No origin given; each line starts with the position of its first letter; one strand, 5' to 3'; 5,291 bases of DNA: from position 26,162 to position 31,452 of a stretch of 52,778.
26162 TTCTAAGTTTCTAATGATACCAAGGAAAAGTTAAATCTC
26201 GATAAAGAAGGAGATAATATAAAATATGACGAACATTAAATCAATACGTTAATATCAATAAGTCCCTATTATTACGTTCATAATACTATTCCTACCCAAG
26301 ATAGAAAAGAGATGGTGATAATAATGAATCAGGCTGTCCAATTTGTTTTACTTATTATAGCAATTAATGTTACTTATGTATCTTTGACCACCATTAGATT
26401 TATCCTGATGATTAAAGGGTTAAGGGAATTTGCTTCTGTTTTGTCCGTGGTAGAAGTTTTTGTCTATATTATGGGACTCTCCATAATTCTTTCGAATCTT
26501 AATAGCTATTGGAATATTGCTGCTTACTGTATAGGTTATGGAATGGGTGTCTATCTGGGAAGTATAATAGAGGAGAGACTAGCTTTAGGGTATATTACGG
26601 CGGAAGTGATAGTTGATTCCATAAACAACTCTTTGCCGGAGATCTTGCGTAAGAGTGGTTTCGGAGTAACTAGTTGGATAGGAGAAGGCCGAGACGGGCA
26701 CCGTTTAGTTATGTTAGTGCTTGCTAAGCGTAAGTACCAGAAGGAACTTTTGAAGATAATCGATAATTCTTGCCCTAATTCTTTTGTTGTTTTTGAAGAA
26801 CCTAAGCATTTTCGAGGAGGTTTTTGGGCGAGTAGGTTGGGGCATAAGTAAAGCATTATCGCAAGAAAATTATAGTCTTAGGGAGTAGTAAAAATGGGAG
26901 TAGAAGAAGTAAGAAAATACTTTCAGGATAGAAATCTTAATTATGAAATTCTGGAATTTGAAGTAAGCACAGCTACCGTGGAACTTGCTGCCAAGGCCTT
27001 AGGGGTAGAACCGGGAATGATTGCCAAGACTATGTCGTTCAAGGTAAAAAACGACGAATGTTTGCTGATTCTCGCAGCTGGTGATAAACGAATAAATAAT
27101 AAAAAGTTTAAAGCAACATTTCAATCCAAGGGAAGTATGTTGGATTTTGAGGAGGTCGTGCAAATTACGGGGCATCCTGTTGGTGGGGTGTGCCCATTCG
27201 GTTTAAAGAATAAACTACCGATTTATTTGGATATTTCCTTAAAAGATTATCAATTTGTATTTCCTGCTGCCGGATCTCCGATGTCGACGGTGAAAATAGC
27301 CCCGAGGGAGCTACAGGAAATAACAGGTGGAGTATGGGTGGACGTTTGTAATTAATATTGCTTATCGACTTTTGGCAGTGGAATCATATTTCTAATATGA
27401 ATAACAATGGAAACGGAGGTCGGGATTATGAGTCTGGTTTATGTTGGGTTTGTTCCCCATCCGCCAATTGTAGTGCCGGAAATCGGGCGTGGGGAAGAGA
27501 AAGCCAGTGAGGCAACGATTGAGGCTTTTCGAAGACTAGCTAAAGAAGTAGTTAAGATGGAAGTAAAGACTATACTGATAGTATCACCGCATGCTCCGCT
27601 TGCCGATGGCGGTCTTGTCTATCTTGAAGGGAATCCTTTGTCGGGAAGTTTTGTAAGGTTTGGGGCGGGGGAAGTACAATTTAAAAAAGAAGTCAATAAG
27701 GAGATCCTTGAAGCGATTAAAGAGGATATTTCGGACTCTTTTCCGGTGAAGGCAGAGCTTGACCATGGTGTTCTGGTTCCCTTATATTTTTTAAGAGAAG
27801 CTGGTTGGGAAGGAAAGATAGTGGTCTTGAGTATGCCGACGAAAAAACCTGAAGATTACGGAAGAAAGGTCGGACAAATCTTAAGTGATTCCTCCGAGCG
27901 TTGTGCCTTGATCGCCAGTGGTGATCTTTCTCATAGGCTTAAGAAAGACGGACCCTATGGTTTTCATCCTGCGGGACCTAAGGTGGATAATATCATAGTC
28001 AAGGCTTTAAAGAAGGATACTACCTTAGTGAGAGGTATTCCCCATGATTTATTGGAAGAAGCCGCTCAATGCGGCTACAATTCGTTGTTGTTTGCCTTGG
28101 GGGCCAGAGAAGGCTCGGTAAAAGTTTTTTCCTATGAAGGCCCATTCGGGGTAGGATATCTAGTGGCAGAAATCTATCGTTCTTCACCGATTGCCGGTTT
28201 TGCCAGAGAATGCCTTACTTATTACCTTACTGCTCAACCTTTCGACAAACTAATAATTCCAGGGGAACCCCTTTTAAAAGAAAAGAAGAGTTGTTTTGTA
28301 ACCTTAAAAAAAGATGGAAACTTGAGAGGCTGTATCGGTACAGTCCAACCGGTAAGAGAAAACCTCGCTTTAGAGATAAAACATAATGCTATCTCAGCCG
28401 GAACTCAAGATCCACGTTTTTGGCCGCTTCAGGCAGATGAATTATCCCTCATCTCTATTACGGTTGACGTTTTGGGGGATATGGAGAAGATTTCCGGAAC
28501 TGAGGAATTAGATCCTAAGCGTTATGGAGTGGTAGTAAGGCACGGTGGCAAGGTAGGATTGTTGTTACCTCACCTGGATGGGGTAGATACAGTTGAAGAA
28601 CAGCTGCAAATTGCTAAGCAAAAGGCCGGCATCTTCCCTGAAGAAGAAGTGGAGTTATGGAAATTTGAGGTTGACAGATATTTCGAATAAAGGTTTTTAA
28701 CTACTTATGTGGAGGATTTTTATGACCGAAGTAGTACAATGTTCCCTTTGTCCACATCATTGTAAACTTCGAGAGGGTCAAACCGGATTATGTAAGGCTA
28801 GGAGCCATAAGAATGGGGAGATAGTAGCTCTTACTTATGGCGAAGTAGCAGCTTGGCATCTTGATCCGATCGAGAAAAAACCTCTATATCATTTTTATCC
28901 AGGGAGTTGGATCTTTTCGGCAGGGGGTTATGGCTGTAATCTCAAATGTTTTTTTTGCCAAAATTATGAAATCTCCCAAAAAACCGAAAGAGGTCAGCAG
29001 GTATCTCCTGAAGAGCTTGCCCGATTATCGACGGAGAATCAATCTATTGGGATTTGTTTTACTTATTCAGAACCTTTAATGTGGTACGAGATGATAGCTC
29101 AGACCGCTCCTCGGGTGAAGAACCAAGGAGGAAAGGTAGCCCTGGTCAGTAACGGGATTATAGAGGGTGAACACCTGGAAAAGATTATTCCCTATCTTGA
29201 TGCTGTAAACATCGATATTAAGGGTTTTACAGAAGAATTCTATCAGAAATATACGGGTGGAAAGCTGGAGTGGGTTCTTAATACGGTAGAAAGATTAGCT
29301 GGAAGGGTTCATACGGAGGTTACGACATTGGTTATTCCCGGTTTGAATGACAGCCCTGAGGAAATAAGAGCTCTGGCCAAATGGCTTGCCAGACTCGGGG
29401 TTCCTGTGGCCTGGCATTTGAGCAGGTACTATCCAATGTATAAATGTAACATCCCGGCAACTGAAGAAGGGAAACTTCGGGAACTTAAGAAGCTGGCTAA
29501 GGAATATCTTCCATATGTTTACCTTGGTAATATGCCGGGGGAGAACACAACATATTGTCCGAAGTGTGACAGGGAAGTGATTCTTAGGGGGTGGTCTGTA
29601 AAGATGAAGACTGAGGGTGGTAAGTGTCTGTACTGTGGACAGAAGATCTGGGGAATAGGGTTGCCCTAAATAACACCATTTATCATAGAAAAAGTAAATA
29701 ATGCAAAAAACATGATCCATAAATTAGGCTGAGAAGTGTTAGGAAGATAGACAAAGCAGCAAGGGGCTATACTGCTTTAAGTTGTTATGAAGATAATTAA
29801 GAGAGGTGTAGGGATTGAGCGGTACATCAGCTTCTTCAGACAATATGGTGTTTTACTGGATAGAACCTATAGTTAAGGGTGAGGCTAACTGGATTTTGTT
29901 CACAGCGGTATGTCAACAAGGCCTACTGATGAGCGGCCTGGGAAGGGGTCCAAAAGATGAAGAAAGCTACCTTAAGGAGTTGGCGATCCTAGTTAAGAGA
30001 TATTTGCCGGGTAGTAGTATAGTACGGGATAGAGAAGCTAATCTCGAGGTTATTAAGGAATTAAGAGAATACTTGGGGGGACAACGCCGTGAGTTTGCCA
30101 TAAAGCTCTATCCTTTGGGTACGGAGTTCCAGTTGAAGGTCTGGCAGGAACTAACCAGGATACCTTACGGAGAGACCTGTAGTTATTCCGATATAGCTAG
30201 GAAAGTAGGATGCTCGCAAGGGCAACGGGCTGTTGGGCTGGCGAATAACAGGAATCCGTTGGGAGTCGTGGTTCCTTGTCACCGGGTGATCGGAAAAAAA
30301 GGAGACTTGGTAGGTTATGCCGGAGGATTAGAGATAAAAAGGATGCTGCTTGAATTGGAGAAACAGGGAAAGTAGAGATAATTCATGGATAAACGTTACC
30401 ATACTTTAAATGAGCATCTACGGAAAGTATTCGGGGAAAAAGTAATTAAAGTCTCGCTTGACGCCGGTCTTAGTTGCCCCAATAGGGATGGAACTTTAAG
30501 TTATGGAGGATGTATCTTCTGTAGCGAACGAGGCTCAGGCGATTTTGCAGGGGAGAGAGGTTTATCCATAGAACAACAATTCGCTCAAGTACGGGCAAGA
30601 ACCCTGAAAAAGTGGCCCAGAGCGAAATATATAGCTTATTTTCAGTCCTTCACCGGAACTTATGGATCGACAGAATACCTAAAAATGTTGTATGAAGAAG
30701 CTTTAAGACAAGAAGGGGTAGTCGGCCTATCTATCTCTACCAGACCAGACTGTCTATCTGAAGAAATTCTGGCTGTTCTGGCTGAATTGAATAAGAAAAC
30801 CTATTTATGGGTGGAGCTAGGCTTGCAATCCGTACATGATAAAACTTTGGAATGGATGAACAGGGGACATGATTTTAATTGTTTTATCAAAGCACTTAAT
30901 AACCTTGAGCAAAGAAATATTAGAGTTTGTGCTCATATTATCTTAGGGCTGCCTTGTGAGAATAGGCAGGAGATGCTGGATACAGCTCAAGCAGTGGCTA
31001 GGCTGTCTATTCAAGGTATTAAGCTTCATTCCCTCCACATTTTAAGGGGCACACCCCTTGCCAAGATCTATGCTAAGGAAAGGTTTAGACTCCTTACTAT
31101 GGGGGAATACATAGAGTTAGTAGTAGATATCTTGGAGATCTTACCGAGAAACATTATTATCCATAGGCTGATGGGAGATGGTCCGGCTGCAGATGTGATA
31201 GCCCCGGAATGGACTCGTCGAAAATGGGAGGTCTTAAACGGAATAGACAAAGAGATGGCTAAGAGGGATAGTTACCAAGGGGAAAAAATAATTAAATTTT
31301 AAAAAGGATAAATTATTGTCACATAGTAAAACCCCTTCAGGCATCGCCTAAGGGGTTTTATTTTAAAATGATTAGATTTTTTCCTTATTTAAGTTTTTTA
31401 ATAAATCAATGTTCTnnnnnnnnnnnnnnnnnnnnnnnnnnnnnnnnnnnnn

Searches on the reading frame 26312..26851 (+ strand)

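Call 81: search_protein_families(library=pfam, proteins=[window:26312-26851:+], max_evalue=0.00001)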
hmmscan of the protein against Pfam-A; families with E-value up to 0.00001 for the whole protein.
window:26312-26851:+ (179 aa): 2 families
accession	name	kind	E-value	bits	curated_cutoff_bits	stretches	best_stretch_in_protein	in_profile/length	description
PF18955.5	DUF5698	-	2.3e-18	66.8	27.5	1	27-83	1-57/58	Domain of unknown function (DUF5698)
PF10035.14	DUF2179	-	4e-08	33.4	22.8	1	117-169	1-55/55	Uncharacterized protein conserved in bacteria (DUF2179)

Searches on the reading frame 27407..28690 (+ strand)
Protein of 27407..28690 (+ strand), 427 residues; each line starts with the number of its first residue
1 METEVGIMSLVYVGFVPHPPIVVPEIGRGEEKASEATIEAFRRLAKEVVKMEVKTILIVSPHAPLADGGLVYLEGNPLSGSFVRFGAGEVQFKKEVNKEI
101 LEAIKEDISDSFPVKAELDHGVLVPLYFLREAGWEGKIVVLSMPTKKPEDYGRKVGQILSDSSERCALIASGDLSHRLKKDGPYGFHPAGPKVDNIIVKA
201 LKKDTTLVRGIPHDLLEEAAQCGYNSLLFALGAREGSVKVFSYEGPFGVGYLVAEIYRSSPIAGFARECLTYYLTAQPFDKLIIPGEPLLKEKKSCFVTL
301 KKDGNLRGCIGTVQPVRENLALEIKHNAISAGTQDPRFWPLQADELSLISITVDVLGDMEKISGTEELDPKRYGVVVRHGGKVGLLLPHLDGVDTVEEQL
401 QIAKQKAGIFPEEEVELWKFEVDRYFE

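Call 81: search_protein_families(library=pfam, proteins=[window:27407-28690:+], max_evalue=0.00001)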
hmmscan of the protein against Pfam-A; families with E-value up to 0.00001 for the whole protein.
window:27407-28690:+ (427 aa): 2 families
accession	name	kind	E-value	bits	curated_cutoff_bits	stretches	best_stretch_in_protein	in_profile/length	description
PF01871.22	AMMECR1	-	1.8e-42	145.1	25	1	265-424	3-167/168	AMMECR1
PF02900.23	LigB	-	5.5e-29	101.5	26.3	1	15-253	4-268/269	Catalytic LigB subunit of aromatic ring-opening dioxygenase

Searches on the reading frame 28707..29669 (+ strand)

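Call 81: search_protein_families(library=pfam, proteins=[window:28707-29669:+], max_evalue=0.00001)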
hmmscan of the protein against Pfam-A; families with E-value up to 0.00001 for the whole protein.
window:28707-29669:+ (320 aa): 1 family
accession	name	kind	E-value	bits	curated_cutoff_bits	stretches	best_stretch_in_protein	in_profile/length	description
PF04055.27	Radical_SAM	-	3.2e-23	83.2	29.5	1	75-221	5-163/166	Radical SAM superfamily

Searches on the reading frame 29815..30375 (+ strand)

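Call 81: search_protein_families(library=pfam, proteins=[window:29815-30375:+], max_evalue=0.00001)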
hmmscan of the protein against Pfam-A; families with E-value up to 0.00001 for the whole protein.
window:29815-30375:+ (186 aa): 1 family
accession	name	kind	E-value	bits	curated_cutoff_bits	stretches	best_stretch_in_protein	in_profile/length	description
PF01035.26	DNA_binding_1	-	3e-32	110.7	27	1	104-183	1-80/81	6-O-methylguanine DNA methyltransferase, DNA binding domain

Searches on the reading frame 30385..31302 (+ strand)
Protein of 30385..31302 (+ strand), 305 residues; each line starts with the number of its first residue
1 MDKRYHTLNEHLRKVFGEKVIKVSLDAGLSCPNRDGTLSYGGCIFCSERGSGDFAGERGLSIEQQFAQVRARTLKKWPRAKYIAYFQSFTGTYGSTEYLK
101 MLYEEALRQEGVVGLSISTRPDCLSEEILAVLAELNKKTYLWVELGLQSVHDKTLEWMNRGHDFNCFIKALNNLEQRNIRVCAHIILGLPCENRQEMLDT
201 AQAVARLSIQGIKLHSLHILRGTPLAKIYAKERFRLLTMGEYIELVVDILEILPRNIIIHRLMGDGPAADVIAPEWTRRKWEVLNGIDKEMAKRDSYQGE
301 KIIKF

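Call 81: search_protein_families(library=pfam, proteins=[window:30385-31302:+], max_evalue=0.00001)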
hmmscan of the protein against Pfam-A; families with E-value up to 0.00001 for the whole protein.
window:30385-31302:+ (305 aa): 2 families
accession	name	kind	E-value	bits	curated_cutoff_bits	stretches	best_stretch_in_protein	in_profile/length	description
PF16199.10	Radical_SAM_C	-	3.2e-30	104.5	31.9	1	209-292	1-84/85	Radical_SAM C-terminal domain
PF04055.27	Radical_SAM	-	1.4e-18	68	29.5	1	42-202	10-164/166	Radical SAM superfamily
